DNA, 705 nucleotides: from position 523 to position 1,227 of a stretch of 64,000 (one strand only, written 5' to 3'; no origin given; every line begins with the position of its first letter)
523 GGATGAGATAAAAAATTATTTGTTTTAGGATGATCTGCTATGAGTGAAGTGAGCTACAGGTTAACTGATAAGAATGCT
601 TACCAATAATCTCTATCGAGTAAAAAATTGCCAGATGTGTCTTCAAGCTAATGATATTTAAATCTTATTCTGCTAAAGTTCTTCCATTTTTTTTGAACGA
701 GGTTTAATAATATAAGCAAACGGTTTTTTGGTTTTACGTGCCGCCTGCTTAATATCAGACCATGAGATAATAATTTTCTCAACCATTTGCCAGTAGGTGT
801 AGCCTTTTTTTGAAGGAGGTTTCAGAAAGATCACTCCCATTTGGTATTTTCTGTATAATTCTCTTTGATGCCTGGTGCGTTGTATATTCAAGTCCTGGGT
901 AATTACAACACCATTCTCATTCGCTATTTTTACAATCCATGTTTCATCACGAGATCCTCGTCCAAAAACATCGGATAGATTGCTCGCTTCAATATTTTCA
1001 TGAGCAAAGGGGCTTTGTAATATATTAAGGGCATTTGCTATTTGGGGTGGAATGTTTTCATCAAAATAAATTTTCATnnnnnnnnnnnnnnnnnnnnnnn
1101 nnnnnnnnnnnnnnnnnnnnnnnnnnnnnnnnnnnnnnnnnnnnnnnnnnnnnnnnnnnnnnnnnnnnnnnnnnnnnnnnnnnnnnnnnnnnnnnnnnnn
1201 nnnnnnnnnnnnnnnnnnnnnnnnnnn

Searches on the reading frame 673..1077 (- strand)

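Call 9: search_protein_families(library=pfam, proteins=[window:673-1077:-], max_evalue=0.01)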
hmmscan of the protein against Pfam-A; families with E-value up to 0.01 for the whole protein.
window:673-1077:- (134 aa): 2 families
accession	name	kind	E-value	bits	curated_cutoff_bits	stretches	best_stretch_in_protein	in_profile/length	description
PF18478.7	PIN_10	-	1.3e-19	70.5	26.2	1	1-86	1-83/84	PIN like domain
PF18480.7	DUF5615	-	0.0012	19.1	23.8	1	1-64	1-57/110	Domain of unknown function (DUF5615)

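Call 50: search_protein_families(library=padloc, proteins=[window:673-1077:-], max_evalue=0.01)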
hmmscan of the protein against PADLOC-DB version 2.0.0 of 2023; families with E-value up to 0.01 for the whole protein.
window:673-1077:- (134 aa): 0 families

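Call 51: search_protein_families(library=ncbifam, proteins=[window:673-1077:-], max_evalue=0.001)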
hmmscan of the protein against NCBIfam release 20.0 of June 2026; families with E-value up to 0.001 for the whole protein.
window:673-1077:- (134 aa): 0 families
